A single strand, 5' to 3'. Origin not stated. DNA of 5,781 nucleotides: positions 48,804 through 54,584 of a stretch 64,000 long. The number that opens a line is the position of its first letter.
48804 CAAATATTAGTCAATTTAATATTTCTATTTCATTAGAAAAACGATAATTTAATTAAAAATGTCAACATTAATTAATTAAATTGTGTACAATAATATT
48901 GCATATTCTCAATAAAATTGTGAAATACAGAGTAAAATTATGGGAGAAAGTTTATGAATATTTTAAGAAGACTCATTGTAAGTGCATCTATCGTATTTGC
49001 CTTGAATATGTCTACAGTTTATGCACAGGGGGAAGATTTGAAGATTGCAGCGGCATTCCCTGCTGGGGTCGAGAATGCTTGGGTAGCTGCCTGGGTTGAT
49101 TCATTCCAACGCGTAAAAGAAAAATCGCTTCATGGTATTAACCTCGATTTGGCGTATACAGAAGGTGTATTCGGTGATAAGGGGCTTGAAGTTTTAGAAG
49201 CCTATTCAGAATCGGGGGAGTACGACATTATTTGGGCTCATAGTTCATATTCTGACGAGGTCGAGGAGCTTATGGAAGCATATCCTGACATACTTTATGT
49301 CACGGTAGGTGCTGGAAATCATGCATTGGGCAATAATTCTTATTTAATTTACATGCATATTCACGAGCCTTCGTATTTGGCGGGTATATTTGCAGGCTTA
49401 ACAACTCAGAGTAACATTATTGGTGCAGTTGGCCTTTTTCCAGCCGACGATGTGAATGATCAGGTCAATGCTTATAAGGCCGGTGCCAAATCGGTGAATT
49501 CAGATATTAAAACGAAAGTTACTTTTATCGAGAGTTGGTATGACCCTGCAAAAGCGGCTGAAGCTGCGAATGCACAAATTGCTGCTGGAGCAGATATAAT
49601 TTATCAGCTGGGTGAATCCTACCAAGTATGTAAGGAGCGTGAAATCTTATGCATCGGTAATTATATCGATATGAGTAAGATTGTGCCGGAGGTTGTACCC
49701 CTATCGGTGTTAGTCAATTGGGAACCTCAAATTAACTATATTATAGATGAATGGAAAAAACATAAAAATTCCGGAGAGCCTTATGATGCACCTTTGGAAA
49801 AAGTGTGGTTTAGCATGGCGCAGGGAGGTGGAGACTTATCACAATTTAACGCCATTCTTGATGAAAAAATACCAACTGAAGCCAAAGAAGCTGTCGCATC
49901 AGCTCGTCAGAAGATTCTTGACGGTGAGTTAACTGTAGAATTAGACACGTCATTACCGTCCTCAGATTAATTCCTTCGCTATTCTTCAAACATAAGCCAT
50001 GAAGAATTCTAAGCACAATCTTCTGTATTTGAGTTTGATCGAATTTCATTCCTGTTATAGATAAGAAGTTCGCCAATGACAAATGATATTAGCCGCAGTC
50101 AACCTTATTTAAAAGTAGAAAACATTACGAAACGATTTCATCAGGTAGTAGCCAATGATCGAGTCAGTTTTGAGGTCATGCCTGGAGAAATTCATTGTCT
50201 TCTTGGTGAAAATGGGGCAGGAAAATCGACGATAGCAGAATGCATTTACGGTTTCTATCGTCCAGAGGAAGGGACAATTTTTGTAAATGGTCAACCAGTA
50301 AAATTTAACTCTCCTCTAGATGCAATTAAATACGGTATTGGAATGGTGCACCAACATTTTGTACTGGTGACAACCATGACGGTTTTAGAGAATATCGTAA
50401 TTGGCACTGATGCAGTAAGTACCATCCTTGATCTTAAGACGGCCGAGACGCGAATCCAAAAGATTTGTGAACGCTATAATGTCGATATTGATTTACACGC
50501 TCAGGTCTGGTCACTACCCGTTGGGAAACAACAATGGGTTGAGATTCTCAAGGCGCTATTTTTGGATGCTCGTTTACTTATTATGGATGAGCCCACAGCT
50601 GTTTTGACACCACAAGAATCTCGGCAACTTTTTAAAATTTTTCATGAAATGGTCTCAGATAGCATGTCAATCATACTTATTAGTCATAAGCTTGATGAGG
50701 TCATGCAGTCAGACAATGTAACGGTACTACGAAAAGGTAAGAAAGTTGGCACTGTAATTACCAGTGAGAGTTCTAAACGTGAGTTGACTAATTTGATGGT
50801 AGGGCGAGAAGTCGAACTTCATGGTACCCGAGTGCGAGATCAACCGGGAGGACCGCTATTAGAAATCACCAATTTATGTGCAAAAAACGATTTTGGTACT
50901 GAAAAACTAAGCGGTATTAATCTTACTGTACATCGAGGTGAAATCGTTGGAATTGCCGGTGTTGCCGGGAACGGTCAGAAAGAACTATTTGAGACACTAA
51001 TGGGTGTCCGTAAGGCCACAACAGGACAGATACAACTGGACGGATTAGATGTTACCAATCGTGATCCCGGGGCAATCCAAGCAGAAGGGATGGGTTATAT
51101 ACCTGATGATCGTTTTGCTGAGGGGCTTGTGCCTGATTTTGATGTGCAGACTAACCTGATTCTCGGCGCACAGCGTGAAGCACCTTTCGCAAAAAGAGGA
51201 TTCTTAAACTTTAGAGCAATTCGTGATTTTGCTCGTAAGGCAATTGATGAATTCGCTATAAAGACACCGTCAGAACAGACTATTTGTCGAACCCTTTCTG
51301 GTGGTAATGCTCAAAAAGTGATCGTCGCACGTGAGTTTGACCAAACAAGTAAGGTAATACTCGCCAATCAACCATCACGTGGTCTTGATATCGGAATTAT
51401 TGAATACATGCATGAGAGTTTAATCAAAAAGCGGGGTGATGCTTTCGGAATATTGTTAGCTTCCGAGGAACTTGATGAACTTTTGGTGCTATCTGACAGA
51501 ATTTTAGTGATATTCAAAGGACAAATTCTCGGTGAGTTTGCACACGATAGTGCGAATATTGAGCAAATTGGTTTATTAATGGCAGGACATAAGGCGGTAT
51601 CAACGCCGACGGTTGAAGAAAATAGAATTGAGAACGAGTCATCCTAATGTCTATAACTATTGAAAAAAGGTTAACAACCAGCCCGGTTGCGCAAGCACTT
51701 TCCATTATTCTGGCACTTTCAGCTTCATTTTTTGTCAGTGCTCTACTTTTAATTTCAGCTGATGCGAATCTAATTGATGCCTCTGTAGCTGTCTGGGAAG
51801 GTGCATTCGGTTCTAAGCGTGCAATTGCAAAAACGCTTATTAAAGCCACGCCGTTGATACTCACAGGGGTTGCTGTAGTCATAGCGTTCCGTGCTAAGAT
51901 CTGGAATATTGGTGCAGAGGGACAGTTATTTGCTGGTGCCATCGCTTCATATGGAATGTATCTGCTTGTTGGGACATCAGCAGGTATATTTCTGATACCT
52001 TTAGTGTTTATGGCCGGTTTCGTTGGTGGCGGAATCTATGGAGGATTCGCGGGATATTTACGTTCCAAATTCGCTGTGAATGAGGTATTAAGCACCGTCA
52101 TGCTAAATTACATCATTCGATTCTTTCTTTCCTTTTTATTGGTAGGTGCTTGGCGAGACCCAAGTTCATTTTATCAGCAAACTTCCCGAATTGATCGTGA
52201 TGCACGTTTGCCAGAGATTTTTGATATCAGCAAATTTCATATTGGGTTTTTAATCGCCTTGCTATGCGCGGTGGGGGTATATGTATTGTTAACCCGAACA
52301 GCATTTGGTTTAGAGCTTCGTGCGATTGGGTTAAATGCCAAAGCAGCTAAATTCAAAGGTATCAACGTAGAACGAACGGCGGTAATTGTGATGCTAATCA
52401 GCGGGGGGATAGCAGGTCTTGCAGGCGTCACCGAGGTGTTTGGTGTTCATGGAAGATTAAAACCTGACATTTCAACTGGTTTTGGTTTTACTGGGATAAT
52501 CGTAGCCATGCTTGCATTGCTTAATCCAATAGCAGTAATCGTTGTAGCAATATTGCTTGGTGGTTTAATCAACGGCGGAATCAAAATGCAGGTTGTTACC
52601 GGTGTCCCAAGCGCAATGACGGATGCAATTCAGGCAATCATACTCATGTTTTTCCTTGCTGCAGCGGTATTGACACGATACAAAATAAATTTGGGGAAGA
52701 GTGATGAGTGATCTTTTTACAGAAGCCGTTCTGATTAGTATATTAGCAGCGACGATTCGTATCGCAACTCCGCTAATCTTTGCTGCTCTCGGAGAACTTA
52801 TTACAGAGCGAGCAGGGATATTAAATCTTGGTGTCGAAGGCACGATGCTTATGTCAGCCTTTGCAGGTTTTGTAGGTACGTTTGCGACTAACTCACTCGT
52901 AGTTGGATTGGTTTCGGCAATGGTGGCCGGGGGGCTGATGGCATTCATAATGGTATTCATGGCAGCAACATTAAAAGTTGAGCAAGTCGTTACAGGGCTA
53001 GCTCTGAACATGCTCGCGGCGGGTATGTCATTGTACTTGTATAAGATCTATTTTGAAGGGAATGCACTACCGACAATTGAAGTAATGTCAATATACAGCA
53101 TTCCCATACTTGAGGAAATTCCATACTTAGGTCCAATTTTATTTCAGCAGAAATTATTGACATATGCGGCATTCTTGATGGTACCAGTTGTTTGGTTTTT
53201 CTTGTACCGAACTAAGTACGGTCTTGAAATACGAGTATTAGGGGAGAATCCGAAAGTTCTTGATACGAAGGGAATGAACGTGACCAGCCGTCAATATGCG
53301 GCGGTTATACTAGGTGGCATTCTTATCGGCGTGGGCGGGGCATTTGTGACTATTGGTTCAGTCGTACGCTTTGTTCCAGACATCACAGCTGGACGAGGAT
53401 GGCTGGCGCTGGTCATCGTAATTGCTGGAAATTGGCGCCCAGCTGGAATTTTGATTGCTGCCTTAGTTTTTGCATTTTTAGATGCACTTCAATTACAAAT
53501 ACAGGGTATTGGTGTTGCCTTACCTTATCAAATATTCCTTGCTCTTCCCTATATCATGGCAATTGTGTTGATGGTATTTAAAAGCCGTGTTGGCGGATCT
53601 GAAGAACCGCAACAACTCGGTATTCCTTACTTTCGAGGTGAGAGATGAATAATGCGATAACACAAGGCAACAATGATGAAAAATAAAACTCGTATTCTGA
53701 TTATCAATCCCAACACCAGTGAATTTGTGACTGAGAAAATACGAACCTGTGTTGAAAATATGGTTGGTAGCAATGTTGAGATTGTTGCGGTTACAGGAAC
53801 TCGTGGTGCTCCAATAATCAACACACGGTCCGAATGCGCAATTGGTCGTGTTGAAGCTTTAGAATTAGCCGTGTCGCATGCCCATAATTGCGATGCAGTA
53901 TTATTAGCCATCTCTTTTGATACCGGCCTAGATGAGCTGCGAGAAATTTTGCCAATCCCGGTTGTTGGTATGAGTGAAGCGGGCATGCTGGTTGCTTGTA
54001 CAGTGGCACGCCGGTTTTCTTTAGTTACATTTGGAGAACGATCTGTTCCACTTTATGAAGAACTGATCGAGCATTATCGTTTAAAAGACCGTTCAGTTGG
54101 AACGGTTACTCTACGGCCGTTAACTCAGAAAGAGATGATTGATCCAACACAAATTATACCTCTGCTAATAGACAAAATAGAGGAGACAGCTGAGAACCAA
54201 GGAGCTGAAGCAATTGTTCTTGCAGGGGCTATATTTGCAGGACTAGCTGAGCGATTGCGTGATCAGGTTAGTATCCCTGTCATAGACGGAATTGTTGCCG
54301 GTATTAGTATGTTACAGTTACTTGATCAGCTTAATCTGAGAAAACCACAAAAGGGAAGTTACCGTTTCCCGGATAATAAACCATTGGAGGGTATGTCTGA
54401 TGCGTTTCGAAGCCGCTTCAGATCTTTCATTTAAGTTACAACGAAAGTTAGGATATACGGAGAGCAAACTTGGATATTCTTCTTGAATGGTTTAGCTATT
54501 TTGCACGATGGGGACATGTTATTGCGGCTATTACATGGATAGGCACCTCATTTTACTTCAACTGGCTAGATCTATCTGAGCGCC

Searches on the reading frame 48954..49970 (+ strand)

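Call 54: search_protein_families(library=pfam, proteins=[window:48954-49970:+], max_evalue=0.0001)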
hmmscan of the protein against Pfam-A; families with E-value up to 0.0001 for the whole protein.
window:48954-49970:+ (338 aa): 1 family
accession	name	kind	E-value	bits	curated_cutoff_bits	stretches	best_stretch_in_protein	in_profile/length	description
PF02608.20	Bmp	-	1.1e-28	100.5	24.1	1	43-275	17-255/301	ABC transporter substrate-binding protein PnrA-like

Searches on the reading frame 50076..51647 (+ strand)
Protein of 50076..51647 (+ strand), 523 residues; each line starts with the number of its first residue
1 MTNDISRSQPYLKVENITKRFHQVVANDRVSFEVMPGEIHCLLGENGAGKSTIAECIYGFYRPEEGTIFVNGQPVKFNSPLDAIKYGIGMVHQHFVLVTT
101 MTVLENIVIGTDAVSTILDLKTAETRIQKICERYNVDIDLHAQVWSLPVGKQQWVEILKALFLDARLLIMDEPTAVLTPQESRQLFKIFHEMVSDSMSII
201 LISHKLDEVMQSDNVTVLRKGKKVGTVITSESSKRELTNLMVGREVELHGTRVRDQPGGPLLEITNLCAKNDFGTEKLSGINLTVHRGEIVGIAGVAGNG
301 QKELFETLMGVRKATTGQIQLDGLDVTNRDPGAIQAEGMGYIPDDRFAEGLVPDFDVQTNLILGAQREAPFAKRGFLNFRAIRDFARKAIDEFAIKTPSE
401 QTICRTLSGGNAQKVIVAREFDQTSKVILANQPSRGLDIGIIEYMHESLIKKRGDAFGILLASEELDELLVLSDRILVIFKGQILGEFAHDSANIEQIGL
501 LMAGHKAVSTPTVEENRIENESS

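Call 54: search_protein_families(library=pfam, proteins=[window:50076-51647:+], max_evalue=0.0001)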
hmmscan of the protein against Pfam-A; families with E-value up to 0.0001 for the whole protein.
window:50076-51647:+ (523 aa): 1 family
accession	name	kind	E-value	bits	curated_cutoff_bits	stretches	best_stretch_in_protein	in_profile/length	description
PF00005.33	ABC_tran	-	2e-46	158.4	25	2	29-175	3-137/137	ABC transporter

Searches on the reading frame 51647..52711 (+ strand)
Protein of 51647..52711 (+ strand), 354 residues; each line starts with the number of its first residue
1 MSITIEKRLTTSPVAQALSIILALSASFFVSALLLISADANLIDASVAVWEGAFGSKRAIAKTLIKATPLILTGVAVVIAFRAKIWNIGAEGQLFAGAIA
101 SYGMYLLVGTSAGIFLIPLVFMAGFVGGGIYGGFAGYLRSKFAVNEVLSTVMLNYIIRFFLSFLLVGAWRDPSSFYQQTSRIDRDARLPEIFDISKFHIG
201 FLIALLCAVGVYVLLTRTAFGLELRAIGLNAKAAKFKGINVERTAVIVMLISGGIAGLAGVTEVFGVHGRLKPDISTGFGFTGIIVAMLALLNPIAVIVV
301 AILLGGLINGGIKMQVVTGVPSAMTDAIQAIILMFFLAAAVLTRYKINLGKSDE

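Call 55: search_protein_families(library=pfam, proteins=[window:51647-52711:+], max_evalue=0.0001)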
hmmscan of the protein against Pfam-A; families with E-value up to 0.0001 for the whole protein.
window:51647-52711:+ (354 aa): 1 family
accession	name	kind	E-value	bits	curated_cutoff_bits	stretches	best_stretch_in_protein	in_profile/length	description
PF02653.21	BPD_transp_2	-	2.8e-42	145.2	26.8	1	60-337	2-269/269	Branched-chain amino acid transport system / permease component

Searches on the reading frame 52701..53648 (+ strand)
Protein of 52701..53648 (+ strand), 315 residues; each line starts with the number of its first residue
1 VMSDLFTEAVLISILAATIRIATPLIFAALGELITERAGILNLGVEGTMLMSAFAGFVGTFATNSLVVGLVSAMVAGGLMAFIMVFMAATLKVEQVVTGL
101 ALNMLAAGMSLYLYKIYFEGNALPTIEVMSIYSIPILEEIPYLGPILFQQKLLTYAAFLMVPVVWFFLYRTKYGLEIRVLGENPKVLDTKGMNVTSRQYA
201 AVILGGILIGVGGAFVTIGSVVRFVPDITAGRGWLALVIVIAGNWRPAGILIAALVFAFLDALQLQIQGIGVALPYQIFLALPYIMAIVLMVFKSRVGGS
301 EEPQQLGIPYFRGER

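Call 55: search_protein_families(library=pfam, proteins=[window:52701-53648:+], max_evalue=0.0001)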
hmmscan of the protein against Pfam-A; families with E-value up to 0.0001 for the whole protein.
window:52701-53648:+ (315 aa): 1 family
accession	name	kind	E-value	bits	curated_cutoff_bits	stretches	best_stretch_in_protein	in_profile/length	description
PF02653.21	BPD_transp_2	-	8e-34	117.4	26.8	1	16-289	3-267/269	Branched-chain amino acid transport system / permease component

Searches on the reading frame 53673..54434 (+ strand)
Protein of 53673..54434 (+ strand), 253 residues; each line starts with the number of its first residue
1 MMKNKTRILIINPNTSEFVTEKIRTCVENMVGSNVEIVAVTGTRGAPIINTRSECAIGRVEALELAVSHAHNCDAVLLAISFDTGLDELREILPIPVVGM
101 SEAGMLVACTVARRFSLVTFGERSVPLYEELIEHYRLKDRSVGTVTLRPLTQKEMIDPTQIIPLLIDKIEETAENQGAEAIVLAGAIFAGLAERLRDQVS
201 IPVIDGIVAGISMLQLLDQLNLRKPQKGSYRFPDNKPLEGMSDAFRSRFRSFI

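Call 55: search_protein_families(library=pfam, proteins=[window:53673-54434:+], max_evalue=0.0001)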
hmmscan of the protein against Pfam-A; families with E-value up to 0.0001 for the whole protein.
window:53673-54434:+ (253 aa): 1 family
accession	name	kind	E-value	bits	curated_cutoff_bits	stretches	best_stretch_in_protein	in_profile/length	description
PF01177.27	Asp_Glu_race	-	1.1e-40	140.1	31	1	8-213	1-210/211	Asp/Glu/Hydantoin racemase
